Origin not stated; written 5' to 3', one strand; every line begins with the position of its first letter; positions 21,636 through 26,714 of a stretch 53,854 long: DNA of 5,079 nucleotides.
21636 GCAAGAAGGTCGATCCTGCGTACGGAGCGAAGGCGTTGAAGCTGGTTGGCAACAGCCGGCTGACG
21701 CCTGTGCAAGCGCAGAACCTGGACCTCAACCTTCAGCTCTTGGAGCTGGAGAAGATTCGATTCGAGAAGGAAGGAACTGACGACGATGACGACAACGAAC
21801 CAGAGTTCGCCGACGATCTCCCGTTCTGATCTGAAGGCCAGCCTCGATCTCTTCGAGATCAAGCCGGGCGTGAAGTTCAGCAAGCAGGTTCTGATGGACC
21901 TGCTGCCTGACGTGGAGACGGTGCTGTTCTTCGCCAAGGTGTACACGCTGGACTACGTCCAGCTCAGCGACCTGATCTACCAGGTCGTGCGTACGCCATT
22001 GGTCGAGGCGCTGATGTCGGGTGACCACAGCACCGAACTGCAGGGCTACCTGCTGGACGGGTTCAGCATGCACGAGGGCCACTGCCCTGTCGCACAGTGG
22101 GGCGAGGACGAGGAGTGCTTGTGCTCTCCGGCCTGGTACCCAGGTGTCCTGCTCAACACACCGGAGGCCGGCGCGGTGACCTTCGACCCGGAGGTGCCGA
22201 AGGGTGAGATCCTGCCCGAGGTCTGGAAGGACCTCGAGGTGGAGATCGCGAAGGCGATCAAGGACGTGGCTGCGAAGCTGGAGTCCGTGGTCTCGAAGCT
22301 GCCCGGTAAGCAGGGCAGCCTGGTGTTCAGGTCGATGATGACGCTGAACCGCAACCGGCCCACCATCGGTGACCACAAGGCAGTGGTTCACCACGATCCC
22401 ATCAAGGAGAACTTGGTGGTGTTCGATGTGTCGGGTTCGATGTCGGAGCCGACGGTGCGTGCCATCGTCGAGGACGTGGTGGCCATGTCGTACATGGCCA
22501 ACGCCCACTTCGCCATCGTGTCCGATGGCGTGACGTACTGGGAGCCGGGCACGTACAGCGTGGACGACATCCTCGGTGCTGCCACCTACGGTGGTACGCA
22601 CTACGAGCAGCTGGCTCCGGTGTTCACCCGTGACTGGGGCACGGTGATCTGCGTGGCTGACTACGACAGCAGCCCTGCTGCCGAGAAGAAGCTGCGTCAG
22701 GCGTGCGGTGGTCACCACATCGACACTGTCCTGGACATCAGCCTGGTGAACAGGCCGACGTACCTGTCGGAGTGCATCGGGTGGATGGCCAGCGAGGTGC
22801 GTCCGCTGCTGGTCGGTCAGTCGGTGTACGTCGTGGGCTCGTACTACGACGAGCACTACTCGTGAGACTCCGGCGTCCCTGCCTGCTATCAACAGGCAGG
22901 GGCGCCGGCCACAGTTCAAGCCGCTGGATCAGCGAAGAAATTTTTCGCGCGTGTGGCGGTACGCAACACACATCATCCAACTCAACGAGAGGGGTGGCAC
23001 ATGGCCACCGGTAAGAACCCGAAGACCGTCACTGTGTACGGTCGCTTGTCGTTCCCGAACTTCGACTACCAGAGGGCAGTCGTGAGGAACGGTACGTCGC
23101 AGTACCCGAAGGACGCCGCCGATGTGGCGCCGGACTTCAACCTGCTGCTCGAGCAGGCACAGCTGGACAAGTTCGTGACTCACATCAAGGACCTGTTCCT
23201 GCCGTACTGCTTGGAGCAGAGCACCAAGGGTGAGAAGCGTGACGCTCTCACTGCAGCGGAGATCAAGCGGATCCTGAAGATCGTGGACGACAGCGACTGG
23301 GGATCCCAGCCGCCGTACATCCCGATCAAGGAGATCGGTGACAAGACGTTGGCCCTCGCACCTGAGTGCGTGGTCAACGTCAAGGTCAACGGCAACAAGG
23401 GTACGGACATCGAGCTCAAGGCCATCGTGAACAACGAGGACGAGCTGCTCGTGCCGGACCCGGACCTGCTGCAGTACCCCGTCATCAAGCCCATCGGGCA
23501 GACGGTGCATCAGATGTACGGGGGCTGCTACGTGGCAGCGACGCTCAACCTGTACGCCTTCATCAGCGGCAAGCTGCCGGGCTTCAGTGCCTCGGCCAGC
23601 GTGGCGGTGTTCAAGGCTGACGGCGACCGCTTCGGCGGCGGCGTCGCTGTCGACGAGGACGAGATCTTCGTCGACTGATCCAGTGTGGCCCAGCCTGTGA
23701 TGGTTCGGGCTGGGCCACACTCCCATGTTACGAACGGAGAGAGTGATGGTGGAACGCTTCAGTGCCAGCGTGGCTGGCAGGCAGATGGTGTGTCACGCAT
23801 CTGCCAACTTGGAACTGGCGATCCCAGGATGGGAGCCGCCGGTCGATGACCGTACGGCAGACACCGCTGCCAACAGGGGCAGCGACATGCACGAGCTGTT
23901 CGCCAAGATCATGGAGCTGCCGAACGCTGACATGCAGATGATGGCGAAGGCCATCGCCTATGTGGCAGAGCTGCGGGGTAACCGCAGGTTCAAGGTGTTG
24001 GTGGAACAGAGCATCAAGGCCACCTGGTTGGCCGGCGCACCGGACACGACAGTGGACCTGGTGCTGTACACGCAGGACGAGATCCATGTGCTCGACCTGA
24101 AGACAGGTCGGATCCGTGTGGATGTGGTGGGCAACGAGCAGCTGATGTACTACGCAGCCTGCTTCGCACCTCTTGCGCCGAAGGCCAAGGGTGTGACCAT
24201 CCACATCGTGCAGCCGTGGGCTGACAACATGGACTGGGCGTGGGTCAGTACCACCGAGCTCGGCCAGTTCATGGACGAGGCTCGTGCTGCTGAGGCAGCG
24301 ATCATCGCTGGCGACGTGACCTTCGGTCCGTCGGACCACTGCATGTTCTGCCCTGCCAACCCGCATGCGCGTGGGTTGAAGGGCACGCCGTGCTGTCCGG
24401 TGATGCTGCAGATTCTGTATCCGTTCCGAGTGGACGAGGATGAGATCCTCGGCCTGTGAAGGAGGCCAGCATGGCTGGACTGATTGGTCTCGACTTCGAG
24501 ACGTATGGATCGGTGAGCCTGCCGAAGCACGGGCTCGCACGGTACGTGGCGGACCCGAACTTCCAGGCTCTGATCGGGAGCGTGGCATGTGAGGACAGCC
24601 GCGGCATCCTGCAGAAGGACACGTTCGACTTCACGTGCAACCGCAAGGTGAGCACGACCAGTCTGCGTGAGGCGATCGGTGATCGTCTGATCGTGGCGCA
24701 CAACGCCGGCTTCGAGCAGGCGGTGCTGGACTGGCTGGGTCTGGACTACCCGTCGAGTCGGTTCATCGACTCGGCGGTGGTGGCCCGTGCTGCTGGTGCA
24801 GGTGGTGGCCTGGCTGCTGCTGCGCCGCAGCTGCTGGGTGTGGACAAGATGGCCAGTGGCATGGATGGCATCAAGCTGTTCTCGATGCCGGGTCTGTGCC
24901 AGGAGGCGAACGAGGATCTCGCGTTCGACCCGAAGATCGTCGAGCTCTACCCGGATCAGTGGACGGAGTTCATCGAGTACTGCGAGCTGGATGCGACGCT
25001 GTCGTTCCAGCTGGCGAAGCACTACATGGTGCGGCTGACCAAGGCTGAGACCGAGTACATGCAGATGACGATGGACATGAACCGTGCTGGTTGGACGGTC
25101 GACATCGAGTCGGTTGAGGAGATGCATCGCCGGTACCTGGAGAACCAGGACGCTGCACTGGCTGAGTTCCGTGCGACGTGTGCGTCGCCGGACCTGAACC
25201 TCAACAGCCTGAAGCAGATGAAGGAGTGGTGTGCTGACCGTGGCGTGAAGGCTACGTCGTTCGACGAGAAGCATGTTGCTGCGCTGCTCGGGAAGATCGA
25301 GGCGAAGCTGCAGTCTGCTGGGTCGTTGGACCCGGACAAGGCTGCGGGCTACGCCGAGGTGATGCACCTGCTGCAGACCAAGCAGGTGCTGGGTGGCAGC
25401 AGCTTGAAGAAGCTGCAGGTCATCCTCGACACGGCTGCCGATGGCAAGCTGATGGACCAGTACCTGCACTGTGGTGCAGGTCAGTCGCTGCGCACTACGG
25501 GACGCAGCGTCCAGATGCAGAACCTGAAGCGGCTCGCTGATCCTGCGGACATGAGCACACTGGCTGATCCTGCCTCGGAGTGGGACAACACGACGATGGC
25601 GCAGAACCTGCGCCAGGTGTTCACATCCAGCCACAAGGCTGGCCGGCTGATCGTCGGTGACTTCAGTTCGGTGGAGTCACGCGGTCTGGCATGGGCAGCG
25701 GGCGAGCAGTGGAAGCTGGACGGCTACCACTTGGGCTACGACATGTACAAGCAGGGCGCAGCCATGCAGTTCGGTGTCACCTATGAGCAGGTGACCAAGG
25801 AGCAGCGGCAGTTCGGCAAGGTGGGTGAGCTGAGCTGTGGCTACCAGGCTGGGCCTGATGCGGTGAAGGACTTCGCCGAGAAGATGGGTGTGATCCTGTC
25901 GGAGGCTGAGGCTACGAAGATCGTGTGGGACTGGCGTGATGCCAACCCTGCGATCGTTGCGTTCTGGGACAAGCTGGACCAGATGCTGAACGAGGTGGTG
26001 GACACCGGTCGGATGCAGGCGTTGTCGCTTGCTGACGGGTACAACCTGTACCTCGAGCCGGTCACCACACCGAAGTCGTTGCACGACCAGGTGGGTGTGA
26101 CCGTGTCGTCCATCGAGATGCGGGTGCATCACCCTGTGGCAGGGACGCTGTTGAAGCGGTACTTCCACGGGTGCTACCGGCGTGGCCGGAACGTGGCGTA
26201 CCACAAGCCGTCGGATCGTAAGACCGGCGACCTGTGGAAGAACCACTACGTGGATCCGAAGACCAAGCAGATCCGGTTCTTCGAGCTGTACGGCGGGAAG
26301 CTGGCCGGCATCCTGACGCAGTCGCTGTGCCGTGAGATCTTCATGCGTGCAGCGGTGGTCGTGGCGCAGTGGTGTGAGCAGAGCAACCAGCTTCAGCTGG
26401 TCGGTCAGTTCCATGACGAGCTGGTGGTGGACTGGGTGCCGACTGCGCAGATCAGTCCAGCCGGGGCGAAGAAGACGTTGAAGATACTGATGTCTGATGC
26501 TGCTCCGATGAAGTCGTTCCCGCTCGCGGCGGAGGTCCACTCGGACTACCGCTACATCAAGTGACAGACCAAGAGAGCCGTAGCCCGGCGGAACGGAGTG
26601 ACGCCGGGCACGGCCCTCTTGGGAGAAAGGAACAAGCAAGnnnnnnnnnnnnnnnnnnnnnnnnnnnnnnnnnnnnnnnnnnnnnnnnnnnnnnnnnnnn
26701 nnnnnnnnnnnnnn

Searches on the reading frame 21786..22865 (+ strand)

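Call 13: search_protein_families(library=phrogs, proteins=[window:21786-22865:+], max_evalue=0.001)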
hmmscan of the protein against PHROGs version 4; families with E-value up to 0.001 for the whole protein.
window:21786-22865:+ (359 aa): 0 families

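Call 78: search_protein_families(library=pfam, proteins=[window:21786-22865:+], max_evalue=0.1)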
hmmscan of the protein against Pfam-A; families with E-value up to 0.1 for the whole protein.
window:21786-22865:+ (359 aa): 1 family
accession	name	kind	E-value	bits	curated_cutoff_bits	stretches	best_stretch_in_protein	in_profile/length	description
PF05762.20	VWA_CoxE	-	0.098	12.5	26.4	0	186-223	32-75/222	VWA domain containing CoxE-like protein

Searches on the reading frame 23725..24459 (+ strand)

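Call 13: search_protein_families(library=phrogs, proteins=[window:23725-24459:+], max_evalue=0.001)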
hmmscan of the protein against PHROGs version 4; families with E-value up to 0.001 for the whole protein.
window:23725-24459:+ (244 aa): 2 families
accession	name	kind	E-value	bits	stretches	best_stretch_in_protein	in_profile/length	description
phrog_69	-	DNA, RNA and nucleotide metabolism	5.7e-27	95.9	1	7-214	85-322/501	exonuclease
phrog_3953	-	DNA, RNA and nucleotide metabolism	5.6e-11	43.5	1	44-185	36-169/186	exonuclease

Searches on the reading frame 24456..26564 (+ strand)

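Call 13: search_protein_families(library=phrogs, proteins=[window:24456-26564:+], max_evalue=0.001)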
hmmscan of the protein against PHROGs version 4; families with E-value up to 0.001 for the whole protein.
window:24456-26564:+ (702 aa): 4 families
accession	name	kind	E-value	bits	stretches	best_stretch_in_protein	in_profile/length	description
phrog_17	-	DNA, RNA and nucleotide metabolism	2e-73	249.1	1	3-699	666-1229/1445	DNA polymerase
phrog_10285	-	DNA, RNA and nucleotide metabolism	1.8e-30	107.1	1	379-515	39-175/321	DNA polymerase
phrog_7766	-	DNA, RNA and nucleotide metabolism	3.5e-13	50.4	1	482-702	4-185/186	DNA polymerase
phrog_2573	-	DNA, RNA and nucleotide metabolism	1.3e-09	38.8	1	383-488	3-120/336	DNA polymerase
